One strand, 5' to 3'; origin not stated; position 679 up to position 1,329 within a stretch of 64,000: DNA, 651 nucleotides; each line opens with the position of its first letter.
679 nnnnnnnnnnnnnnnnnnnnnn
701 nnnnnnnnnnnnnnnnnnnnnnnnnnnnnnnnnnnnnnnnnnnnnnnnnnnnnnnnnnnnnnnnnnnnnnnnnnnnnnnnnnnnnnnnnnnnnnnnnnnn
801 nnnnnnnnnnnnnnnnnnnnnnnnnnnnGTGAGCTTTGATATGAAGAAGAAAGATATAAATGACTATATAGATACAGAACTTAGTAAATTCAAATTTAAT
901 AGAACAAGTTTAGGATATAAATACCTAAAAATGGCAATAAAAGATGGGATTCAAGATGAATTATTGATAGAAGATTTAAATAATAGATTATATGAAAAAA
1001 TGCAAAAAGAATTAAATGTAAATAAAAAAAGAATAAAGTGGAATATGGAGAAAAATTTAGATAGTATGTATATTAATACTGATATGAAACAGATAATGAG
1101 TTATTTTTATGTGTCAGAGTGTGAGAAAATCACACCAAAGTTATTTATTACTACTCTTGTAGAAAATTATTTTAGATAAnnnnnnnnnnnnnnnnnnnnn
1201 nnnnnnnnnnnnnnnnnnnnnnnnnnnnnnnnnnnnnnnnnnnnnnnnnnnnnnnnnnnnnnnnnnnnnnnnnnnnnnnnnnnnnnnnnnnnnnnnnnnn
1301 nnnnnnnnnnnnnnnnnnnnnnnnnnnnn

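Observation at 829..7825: A mobile element carries three paralogues of the Spo0A effector domain, two as complete response regulators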

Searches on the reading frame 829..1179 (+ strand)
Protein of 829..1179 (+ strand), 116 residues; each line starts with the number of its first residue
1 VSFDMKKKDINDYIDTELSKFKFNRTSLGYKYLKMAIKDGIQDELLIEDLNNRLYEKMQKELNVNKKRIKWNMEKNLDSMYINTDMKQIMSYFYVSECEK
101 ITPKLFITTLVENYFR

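Call 3: search_protein_families(library=pfam, proteins=[window:829-1179:+], max_evalue=0.01)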
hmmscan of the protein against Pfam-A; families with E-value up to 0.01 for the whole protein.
window:829-1179:+ (116 aa): 1 family
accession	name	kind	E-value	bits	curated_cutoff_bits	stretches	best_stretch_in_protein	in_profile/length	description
PF08769.17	Spo0A_C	-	2.7e-09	37.4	25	1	16-112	3-102/104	Sporulation initiation factor Spo0A C terminal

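Call 9: list_cluster_members(proteins=[window:841-1179:+, window:2062-2781:+, window:7106-7825:-, window:15423-17771:+])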
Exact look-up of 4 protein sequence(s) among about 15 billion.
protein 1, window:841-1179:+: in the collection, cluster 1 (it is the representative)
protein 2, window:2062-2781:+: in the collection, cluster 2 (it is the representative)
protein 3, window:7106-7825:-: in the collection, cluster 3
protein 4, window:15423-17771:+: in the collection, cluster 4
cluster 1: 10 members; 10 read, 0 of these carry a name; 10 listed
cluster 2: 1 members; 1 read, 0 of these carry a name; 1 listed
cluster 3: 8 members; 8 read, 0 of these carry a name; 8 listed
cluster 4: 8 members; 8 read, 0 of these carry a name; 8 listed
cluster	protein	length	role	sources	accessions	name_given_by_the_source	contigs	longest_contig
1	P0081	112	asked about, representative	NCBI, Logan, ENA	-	-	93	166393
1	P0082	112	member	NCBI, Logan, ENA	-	-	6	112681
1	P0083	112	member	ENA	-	-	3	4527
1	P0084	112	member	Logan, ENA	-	-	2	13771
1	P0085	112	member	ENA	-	-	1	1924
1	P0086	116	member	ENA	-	-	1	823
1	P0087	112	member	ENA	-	-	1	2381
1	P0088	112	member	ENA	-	-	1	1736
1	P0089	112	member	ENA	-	-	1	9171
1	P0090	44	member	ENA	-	-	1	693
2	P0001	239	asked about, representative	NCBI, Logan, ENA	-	-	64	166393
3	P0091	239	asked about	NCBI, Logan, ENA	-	-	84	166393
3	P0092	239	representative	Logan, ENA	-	-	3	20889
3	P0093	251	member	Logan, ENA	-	-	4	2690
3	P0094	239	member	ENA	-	-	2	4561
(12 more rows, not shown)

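Call 11: search_solved_structures(query=window:841-1176:+, max_evalue=10, show_alignments=2)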
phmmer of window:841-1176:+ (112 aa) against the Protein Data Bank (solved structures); distinct sequences matched with E-value up to 10: 23.
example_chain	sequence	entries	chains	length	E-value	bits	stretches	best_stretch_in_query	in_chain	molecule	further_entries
2ahd_A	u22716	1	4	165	0.037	17.8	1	5-61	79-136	Phosphodiesterase MJ0936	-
1s3l_A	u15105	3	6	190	0.051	17.3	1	5-61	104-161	Hypothetical protein MJ0936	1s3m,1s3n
1cx8_A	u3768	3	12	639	0.14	15.9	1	3-51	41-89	TRANSFERRIN RECEPTOR PROTEIN | Transferrin receptor protein 1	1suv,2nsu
3s9l_A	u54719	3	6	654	0.36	14.6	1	4-51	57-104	Transferrin receptor protein 1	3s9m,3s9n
6wrv_A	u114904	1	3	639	0.38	14.5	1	4-51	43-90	Transferrin receptor protein 1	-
6d03_A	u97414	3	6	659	0.38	14.5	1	4-51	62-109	Transferrin receptor protein 1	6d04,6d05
1de4_C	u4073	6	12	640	0.38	14.5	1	4-51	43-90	TRANSFERRIN RECEPTOR | Transferrin receptor protein 1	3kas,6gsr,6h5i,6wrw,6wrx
11rn_A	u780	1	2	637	0.39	14.5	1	4-51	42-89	Transferrin receptor protein 1, serum form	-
11qc_A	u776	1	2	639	0.39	14.5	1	4-51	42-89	Transferrin receptor protein 1, serum form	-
6okd_A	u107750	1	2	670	0.4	14.4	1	4-51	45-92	Transferrin receptor protein 1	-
8qel_A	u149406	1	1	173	0.41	14.4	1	27-96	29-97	Eukaryotic translation initiation factor 2 subunit alpha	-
9gh7_A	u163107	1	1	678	0.41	14.4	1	4-51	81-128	Transferrin receptor protein 1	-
1q46_A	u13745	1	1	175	0.42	14.4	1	27-96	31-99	translation initiation factor 2 alpha subunit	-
2a19_A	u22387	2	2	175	0.42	14.4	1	27-96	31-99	Eukaryotic translation initiation factor 2 alpha subunit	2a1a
7zqs_B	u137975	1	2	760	0.49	14.2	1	4-51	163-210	Transferrin receptor protein 1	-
1lq1_A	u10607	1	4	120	0.93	13.3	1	2-91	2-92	Stage 0 sporulation protein A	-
1fc3_A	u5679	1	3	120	1.5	12.6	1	23-98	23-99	SPO0A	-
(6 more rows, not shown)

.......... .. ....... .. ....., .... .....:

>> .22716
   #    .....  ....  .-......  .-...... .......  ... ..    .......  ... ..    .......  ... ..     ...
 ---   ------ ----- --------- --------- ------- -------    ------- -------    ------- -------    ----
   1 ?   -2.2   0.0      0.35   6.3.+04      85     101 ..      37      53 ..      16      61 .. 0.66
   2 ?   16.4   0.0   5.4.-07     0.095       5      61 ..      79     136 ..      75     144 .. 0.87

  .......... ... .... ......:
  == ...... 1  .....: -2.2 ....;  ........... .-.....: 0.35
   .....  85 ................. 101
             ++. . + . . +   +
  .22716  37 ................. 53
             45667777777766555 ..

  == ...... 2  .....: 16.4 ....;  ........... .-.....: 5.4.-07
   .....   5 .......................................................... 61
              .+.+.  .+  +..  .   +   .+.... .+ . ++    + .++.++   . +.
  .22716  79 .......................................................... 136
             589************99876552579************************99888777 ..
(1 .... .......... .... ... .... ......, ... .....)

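Call 14: search_solved_structures(query=A2, max_evalue=1, show_alignments=2)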
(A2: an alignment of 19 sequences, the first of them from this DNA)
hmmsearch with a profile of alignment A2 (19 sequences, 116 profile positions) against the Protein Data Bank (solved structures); distinct sequences matched with E-value up to 1: 4.
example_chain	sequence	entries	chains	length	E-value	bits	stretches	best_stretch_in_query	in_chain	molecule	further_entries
1fc3_A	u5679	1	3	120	4e-06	30.2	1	4-113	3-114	SPO0A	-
1lq1_A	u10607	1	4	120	5.4e-06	29.8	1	3-113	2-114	Stage 0 sporulation protein A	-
4fzi_A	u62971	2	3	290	0.014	18.8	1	47-98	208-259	Prostaglandin F synthase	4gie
5kc8_A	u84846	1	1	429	0.65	13.4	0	37-110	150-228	Glutamate receptor ionotropic, delta-2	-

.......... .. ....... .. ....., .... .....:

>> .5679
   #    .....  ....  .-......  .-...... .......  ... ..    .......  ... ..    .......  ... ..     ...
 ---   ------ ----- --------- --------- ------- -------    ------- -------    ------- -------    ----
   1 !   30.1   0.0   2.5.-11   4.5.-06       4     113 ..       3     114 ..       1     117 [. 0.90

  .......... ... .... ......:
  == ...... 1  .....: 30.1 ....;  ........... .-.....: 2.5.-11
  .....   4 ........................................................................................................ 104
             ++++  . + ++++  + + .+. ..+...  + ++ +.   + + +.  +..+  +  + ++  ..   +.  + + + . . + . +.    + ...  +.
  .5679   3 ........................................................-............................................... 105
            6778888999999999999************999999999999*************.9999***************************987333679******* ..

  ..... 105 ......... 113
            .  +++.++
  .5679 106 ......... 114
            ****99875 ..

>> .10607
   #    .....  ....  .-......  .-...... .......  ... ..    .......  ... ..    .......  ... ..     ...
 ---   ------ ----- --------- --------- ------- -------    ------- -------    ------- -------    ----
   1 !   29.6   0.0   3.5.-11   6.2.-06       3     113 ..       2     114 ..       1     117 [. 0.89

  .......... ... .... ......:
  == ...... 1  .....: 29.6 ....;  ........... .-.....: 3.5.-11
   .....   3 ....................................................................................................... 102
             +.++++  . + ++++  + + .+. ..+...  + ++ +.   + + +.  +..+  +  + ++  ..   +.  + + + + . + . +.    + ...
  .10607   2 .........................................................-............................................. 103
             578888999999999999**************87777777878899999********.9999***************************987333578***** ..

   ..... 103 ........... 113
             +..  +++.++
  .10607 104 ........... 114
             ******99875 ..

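Call 24: find_related_loci(query=A2, collection=viral_contigs, flank=10000)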
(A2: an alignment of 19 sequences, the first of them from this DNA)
Query A2 (111 aa) in viral_contigs; peptide patterns used: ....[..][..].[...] (x = any residue, [..] = any of these).
183 stretches matched a pattern, but none encodes a relative of the query by tblastn (E <= 1e-3).

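Call 30: search_protein_families(library=phrogs, proteins=[window:841-1179:+], max_evalue=0.01)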
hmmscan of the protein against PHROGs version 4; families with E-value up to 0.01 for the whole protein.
window:841-1179:+ (112 aa): 2 families
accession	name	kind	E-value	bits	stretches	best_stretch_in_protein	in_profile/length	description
phrog_24603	-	unknown function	0.0032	18.7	1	8-93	3-91/111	-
phrog_37855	-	unknown function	0.0095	16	0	10-91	164-246/278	-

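Call 39: search_protein_families(library=ncbifam, proteins=[window:841-1179:+], max_evalue=0.01)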
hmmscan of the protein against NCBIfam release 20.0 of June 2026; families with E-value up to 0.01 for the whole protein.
window:841-1179:+ (112 aa): 0 families

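Call 41: predict_structure(alignment_id=A2)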
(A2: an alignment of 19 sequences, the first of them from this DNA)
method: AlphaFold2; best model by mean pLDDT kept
length: 111 residues; sequences in the alignment: 19
mean_pLDDT: 90.7   pTM: 0.84
mean pLDDT of the five models: 90.7, 90.0, 89.5, 89.1, 88.7
residues with pLDDT >= 90: 86; 70-90: 19; 50-70: 6; < 50: 0
segments of 3 or more residues with pLDDT < 50: none
pLDDT, mean of each block of 10 residues (from residue 1): 85 97 96 89 73 91 94 96 94 89 93 88
secondary structure, 60 per line:
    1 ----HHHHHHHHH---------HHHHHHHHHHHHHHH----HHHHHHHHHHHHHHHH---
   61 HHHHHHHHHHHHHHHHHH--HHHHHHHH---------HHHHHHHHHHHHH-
elements in order: H5-13 H23-37 H42-57 H61-78 H81-88 H98-110

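Call 43: fold_search(model_id=the predicted structure, library=pdb)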
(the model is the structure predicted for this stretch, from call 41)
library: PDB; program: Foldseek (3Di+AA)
matches with E <= 10: 73; with E <= 0.001: 2
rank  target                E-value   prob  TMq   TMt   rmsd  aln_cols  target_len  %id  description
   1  1fc3_A                5.8e-04  1.00  0.78  0.74   2.3       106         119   20  THE CRYSTAL STRUCTURE OF TRANS-ACTIVATION DOMAIN OF THE SPORULATION RESPONSE REGULATOR, SPO0A (released 2000-11-08)
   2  1lq1_C                8.6e-04  1.00  0.81  0.80   2.1       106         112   21  DNA Complexed Structure of the Key Transcription Factor Initiating Development in Sporulation Bacteria (released 2002-08-23)
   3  1lq1_D                1.1e-03  1.00  0.79  0.81   2.4       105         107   20  DNA Complexed Structure of the Key Transcription Factor Initiating Development in Sporulation Bacteria (released 2002-08-23)
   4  1lq1_A                1.3e-03  1.00  0.78  0.80   2.2       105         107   21  DNA Complexed Structure of the Key Transcription Factor Initiating Development in Sporulation Bacteria (released 2002-08-23)
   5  1lq1_B                2.2e-03  1.00  0.79  0.85   2.3       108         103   19  DNA Complexed Structure of the Key Transcription Factor Initiating Development in Sporulation Bacteria (released 2002-08-23)
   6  1fc3_B                2.5e-03  1.00  0.74  0.81   2.7       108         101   19  THE CRYSTAL STRUCTURE OF TRANS-ACTIVATION DOMAIN OF THE SPORULATION RESPONSE REGULATOR, SPO0A (released 2000-11-08)
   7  1fc3_C                4.3e-03  1.00  0.78  0.75   2.6       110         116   22  THE CRYSTAL STRUCTURE OF TRANS-ACTIVATION DOMAIN OF THE SPORULATION RESPONSE REGULATOR, SPO0A (released 2000-11-08)
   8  7lgc_A                9.6e-01  0.15  0.26  0.27  10.3       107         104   11  MOAP1 CA-like C-terminal domain (released 2021-10-06)
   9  3akk_B                2.1e+00  0.09  0.15  0.07  11.3        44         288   20  Crystal structure of A Helicobacter pylori proinflammatory kinase CtkA (released 2010-12-01)
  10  1h99                  3.1e+00  0.08  0.28  0.16  11.5       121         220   13  PRD of LicT antiterminator from Bacillus subtilis (released 2001-08-28)
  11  3akk_A                3.1e+00  0.07  0.14  0.07  11.1        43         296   21  Crystal structure of A Helicobacter pylori proinflammatory kinase CtkA (released 2010-12-01)
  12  6m7f_A                3.1e+00  0.05  0.21  0.11  11.8        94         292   12  Wild-type Cucumene Synthase (released 2018-10-31)
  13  3akl_A                3.4e+00  0.07  0.15  0.07  11.2        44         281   20  Crystal structure of A Helicobacter pylori proinflammatory kinase CtkA (released 2010-12-01)
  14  5l90_A                4.0e+00  0.05  0.27  0.12  13.8       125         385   13  The crystal structure of substrate-free CYP109E1 from Bacillus megaterium at 2.55 Angstrom resolution (released 2016-10-05)
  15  8ym5_K                4.0e+00  0.04  0.21  0.14  12.2       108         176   10  Structure of Caspase-8/cFLIP death effector domain assembly (released 2024-10-30)
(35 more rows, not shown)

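Call 54: search_protein_representatives(alignment_id=A2)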
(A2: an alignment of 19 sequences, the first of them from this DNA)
Query: 19 sequences, 116 profile positions. Proteins with E-value up to 0.001 (for the whole library): 1415; up to 1e-10: 215; up to 1e-30: 2. The best 150 are listed.
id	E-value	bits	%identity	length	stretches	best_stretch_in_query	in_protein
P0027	5.0e-42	158.9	-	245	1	3-114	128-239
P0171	1.2e-40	154.5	-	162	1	3-114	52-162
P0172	8.3e-29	116.3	-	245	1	2-114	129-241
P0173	1.9e-28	115.1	-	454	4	5-113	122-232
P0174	1.2e-26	109.4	-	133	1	3-114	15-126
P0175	4.2e-26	107.6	-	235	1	3-115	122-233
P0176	3.0e-25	104.8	-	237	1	7-115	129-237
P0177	4.3e-23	97.9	-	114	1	2-113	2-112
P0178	1.1e-22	96.6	-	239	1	3-114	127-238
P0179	1.5e-22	96.1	-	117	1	6-114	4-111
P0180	1.8e-22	95.8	-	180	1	2-112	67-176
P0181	3.4e-22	95.0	-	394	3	10-112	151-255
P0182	3.7e-22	94.9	-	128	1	2-113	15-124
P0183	5.7e-22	94.3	-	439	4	4-113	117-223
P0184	1.1e-21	93.3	-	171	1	6-115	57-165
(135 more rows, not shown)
